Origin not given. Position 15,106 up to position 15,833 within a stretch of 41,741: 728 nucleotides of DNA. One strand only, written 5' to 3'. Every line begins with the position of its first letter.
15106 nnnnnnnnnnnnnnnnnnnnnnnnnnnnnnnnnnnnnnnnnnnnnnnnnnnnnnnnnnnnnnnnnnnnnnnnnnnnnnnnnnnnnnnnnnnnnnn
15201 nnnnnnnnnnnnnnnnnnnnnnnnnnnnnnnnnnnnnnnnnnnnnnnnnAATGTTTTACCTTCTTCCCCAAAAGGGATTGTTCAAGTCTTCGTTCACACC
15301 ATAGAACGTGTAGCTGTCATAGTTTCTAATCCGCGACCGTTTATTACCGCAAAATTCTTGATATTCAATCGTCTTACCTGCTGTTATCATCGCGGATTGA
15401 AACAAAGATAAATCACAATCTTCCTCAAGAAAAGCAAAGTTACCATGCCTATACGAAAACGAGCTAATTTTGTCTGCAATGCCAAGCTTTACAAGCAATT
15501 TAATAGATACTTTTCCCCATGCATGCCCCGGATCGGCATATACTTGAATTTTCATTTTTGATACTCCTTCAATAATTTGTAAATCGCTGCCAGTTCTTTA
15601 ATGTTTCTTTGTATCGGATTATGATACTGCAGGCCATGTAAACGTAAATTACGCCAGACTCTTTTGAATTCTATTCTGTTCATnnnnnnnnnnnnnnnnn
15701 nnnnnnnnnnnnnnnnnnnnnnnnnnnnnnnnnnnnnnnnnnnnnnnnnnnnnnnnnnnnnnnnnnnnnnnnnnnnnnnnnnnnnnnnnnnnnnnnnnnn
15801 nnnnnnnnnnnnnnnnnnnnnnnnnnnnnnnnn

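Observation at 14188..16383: AT-rich accessory island (RadC-JAB, GP88-like Cys-cluster protein and three small proteins) with its own consensus promoter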

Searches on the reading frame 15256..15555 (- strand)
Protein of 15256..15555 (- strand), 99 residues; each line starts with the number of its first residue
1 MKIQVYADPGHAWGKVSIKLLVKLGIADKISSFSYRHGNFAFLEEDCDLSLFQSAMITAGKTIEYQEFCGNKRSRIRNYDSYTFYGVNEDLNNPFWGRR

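Call 5: search_protein_families(library=pfam, proteins=[window:15256-15555:-], max_evalue=1)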
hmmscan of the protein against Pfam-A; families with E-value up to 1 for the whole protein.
window:15256-15555:- (99 aa): 0 families

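Call 6: search_protein_families(library=phrogs, proteins=[window:15256-15555:-], max_evalue=1)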
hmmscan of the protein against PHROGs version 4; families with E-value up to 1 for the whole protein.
window:15256-15555:- (99 aa): 0 families

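Call 14: find_encoding_contigs(protein=window:15256-15555:-, flank=10000, max_places=10)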
Protein window:15256-15555:- (99 aa): no gene with exactly this product is on record in the collection.

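Call 16: find_related_loci(query=window:15256-15555:-, collection=viral_contigs, flank=6000)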
Query window:15256-15555:- (99 aa) in viral_contigs; peptide patterns used: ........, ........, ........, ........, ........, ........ (x = any residue, [..] = any of these).
74 stretches matched a pattern; 56 encode a relative of the query (tblastn E <= 1e-3); 56 distinct loci.
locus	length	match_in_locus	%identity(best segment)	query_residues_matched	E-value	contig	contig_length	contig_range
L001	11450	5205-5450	56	1-82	9e-28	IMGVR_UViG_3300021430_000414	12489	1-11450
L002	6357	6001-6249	59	1-82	6e-28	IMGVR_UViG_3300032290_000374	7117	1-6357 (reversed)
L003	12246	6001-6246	54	1-82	5e-27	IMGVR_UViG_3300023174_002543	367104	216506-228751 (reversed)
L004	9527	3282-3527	54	1-82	1e-26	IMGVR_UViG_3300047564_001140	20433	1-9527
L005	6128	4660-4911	56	1-83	1e-26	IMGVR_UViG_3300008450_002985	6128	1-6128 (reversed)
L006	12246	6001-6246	54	1-82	4e-26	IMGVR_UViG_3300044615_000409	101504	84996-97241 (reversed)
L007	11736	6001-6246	54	1-82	4e-26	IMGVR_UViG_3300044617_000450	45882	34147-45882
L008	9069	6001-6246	54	1-82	4e-26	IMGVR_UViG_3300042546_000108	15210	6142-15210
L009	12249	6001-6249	58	1-82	3e-26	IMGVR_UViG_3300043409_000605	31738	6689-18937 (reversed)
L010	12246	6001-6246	52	1-82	2e-25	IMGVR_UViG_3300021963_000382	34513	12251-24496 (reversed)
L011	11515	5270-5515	52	1-82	2e-25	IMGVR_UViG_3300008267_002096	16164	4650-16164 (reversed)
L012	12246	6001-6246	54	1-82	2e-25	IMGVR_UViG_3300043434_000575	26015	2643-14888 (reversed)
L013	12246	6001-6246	54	1-82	3e-25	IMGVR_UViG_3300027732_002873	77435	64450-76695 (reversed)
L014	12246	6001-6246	54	1-82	3e-25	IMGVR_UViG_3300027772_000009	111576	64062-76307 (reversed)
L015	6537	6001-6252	49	1-84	5e-25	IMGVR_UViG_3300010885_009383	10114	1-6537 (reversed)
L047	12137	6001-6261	52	1-87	7e-23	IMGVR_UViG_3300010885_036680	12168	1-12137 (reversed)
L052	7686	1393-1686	45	3-93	3e-21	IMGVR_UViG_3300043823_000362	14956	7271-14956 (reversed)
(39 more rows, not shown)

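Call 36: find_homologous_proteins(query=window:15256-15555:-)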
Query window:15256-15555:- (99 aa): 438 proteins with E <= 0.001 among 438 candidates; the best 120 are listed.
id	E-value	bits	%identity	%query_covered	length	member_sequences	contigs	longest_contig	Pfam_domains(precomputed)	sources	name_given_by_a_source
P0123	3.3e-62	225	100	100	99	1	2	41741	-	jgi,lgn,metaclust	metaclust:\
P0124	5.6e-28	115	65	85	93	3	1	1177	-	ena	-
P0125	9.7e-25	104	62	83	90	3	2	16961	-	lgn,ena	-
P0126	6.0e-24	102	58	89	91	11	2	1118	-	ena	-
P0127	2.5e-23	100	60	83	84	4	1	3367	-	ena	-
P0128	4.3e-23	99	60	83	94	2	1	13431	-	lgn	-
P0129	5.8e-23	99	55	89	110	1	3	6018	-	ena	-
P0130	1.3e-22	98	59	83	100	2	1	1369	-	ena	-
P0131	1.6e-22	97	59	83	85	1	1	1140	-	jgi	-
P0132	3.1e-22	96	61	83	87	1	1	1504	-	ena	-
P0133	4.8e-22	96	56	85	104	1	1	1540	-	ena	-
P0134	5.0e-22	96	55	85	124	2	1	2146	-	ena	-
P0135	5.3e-22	96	58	83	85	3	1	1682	-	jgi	-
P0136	6.4e-22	95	58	84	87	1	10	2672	-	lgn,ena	-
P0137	6.6e-22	95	56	83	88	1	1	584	-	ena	-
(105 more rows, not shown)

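Call 41: search_solved_structures(query=A2, max_evalue=10)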
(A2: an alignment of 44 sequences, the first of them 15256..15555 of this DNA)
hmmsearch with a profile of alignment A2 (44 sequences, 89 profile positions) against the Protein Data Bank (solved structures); distinct sequences matched with E-value up to 10: 7.
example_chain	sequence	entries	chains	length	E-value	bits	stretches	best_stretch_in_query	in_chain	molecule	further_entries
12bm_g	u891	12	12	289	0.19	15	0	40-63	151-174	Thioredoxin-like protein 1 | TXNL1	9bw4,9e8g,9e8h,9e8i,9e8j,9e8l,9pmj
9e8o_u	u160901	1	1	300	0.21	14.8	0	40-63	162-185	Thioredoxin-like protein 1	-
3fyt_A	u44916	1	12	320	0.6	13.4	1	19-55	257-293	Acetyl xylan esterase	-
3fvr_A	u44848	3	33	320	0.6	13.4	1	19-55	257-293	Acetyl xylan esterase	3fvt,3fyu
3fyu_B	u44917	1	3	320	0.6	13.4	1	19-55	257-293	Acetyl xylan esterase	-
4z02_A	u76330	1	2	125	1.2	12.4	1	6-43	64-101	Bromodomain-containing protein 1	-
3lyi_A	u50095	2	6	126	1.2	12.4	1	6-43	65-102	Bromodomain-containing protein 1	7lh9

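Call 45: search_dna_similar(query=window:15256-15555:-, collection=phages, mode=protein, max_rows=25)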
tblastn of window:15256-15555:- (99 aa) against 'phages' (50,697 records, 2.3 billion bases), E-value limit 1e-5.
Records with a match: 2; places in all: 2; records where one place covers at least 80% of the query: 1.
Best place of each record, by identity: <60% 2.
By first word of the organism name: Limnohabitans 1; Caudoviricetes 1.
By host as written in the record: Limnohabitans sp. DCL3 1; - 1.
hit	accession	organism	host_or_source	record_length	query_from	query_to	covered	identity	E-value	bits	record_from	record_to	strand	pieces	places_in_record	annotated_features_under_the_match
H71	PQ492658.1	Limnohabitans phage DC31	Limnohabitans sp. DCL3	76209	4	82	80%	50.0%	4e-14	71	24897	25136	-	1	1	hypothetical protein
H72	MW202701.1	Caudoviricetes sp.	Manatee Spring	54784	3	84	83%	47.6%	3e-19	86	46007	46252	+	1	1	hypothetical protein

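Call 47: get_annotated_region(hit=H72, flank=4000)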
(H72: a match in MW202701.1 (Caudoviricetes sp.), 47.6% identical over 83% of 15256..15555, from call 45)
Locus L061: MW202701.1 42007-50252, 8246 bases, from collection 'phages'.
description: Podoviridae sp. isolate ctYwJ313, complete genome.
organism: Caudoviricetes sp. (NCBI taxid 2832643)
taxonomy: Viruses; Duplodnaviria; Heunggongvirae; Uroviricota; Caudoviricetes
host: -; source: Manatee Spring; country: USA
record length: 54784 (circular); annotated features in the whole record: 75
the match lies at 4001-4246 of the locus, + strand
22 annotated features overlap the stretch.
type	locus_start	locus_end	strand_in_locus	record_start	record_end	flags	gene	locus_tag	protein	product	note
CDS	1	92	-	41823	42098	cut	-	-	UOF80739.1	hypothetical protein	-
CDS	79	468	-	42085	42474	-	-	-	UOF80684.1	high potential iron-sulfur protein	-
CDS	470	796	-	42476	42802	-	-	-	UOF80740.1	hypothetical protein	-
CDS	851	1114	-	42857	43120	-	-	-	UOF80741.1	hypothetical protein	-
CDS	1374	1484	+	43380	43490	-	-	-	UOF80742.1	hypothetical protein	-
CDS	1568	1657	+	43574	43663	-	-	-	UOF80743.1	hypothetical protein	-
CDS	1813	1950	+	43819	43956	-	-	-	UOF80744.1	hypothetical protein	-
CDS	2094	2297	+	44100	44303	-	-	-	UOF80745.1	hypothetical protein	-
CDS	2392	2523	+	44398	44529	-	-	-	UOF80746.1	hypothetical protein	-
CDS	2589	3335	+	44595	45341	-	-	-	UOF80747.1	hypothetical protein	-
CDS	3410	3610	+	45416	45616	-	-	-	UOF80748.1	hypothetical protein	-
CDS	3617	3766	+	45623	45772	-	-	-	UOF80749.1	hypothetical protein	-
CDS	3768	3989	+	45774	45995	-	-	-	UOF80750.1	hypothetical protein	-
CDS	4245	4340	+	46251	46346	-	-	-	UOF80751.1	hypothetical protein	-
CDS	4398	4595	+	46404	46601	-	-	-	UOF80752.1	hypothetical protein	-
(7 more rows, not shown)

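Call 48: predict_structure(alignment_id=A2)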
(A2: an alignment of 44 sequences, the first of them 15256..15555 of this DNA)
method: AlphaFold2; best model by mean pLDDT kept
length: 99 residues; sequences in the alignment: 44
mean_pLDDT: 84.6   pTM: 0.72
mean pLDDT of the five models: 84.6, 82.2, 82.1, 82.0, 78.4
residues with pLDDT >= 90: 61; 70-90: 24; 50-70: 4; < 50: 10
segments of 3 or more residues with pLDDT < 50: 88-90, 93-99
pLDDT, mean of each block of 10 residues (from residue 1): 89 93 92 92 92 93 90 88 69 43
secondary structure, 60 per line:
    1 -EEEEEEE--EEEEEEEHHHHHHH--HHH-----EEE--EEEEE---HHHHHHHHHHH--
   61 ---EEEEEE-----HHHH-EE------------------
elements in order: E2-8 E11-17 H18-24 E35-37 E40-44 H48-58 E64-69 H75-78

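Call 50: fold_search(model_id=the predicted structure, library=pdb)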
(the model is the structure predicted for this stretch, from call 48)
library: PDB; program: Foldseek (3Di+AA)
matches with E <= 10: 188; with E <= 0.001: 0
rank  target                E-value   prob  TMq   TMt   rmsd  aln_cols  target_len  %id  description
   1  1s12_A                2.3e-02  0.51  0.29  0.30   6.6        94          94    8  Crystal structure of TM1457 (released 2004-12-07)
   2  1s12_C                2.8e-02  0.47  0.28  0.30   6.4        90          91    9  Crystal structure of TM1457 (released 2004-12-07)
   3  1d1r_MODEL_1_A        1.3e-01  0.57  0.41  0.46   5.2        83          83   10  NMR SOLUTION STRUCTURE OF THE PRODUCT OF THE E. COLI YCIH GENE. (released 1999-10-06)
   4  8rau_A                6.6e-01  0.16  0.38  0.06   8.6        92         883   11  The crystal structure of DNA-bound human MutSbeta (MSH2/MSH3) in the canonical mismatch bound conformation with ADP bo (released 2025-06-11)
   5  8r7e_A                6.6e-01  0.14  0.31  0.06   5.1        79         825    9  MutSbeta bound to compound CHDI-00898647 in the canonical DNA-mismatch bound form (released 2024-11-27)
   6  2o8c_A                6.6e-01  0.14  0.36  0.07   8.8        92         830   11  human MutSalpha (MSH2/MSH6) bound to ADP and an O6-methyl-guanine T mispair (released 2007-06-05)
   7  6zyx_Y                7.1e-01  0.14  0.33  0.05   7.1        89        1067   16  Outer Dynein Arm-Shulin complex - Shulin region from Tetrahymena thermophila (released 2021-01-20)
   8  6zyw_Y                7.1e-01  0.14  0.33  0.05   7.1        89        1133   16  Outer Dynein Arm-Shulin complex - overall structure (Tetrahymena thermophila) (released 2021-01-20)
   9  3thw_A                8.1e-01  0.14  0.38  0.07   8.5        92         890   11  Human MutSbeta complexed with an IDL of 4 bases (Loop4) and ADP (released 2011-12-21)
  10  4low_A                9.9e-01  0.15  0.33  0.36   4.9        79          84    9  Structure and identification of a pterin dehydratase-like protein as a RuBisCO assembly factor in the alpha-carboxysom (released 2013-09-11)
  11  9kpb                  9.9e-01  0.10  0.33  0.15  10.8        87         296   14  Crystal structure of human CASTOR2 in apo form (released 2026-03-25)
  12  9fhl_M                9.9e-01  0.06  0.28  0.23  12.6       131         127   10  High-resolution cryo-EM structure of Saccharolobus solfataricus 30S ribosomal subunit bound to mRNA and initiator tRNA (released 2025-01-15)
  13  7w5z_C2               1.1e+00  0.05  0.19  0.04  12.6        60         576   13  Cryo-EM structure of Tetrahymena thermophila mitochondrial complex IV, composite dimer model (released 2022-04-06)
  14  3thx_A                1.2e+00  0.12  0.39  0.07   8.5        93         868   12  Human MutSbeta complexed with an IDL of 3 bases (Loop3) and ADP (released 2011-12-21)
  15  2o8b_A                1.2e+00  0.11  0.37  0.07   8.7        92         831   10  human MutSalpha (MSH2/MSH6) bound to ADP and a G T mispair (released 2007-06-05)
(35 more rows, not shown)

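Call 53: search_protein_families(library=ncbifam, proteins=[window:15256-15555:-], max_evalue=1)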
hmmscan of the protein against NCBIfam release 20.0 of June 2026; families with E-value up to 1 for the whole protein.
window:15256-15555:- (99 aa): 0 families

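Call 68: search_protein_families(library=pfam, proteins=[L052:1657-2505:+, L052:2776-2973:+, L052:2958-3188:+, L009:5693-6001:+, L047:4591-4890:+], max_evalue=0.01)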
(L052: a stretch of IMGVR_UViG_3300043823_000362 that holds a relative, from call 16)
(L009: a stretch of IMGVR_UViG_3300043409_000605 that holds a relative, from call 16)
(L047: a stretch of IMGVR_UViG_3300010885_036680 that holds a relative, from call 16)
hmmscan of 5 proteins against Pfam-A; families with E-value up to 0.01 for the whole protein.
L052:1657-2505:+ (282 aa): 3 families
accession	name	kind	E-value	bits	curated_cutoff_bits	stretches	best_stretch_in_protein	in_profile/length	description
PF18818.7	MPTase-PolyVal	-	4.9e-49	166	27.5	1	144-267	3-125/126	Zincin-like metallopeptidase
PF08401.16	ArdcN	-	1.6e-34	119.2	22.6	1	3-119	2-123/123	N-terminal domain of anti-restriction factor ArdC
PF04315.17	EpmC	-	0.0045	17.2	23.8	1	147-208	6-66/162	Elongation factor P hydroxylase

L052:2776-2973:+ (65 aa): 0 families

L052:2958-3188:+ (76 aa): 0 families

L009:5693-6001:+ (102 aa): 0 families

L047:4591-4890:+ (99 aa): 0 families

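Call 77: search_protein_families(library=padloc, proteins=[window:15256-15555:-], max_evalue=0.1)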
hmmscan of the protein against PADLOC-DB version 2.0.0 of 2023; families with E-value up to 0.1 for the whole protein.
window:15256-15555:- (99 aa): 0 families

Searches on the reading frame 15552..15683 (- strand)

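Call 5: search_protein_families(library=pfam, proteins=[window:15552-15683:-], max_evalue=1)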
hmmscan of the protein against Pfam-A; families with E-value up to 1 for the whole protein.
window:15552-15683:- (43 aa): 1 family
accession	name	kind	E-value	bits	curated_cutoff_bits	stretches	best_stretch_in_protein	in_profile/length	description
PF11952.13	XTBD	-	0.11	12.6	27.6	1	8-33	38-63/85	XRN-Two Binding Domain, XTBD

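Call 6: search_protein_families(library=phrogs, proteins=[window:15552-15683:-], max_evalue=1)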
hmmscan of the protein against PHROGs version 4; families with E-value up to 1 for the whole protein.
window:15552-15683:- (43 aa): 1 family
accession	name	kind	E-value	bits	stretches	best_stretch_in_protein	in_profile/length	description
phrog_14620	-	unknown function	0.13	13.5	1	10-37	19-46/138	-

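Call 53: search_protein_families(library=ncbifam, proteins=[window:15552-15683:-], max_evalue=1)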
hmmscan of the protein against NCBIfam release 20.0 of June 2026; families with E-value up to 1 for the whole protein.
window:15552-15683:- (43 aa): 2 families
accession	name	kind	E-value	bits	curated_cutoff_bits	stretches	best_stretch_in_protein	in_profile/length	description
NF043015.1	DibenthMonoxDszC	equivalog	0.033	13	850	1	3-32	373-400/415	dibenzothiophene monooxygenase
TIGR04022.1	sulfur_SfnB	equivalog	0.13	11.1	430.9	1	3-25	349-369/391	SfnB family sulfur acquisition oxidoreductase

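Call 77: search_protein_families(library=padloc, proteins=[window:15552-15683:-], max_evalue=0.1)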
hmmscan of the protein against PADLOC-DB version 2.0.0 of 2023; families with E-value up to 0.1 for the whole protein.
window:15552-15683:- (43 aa): 0 families
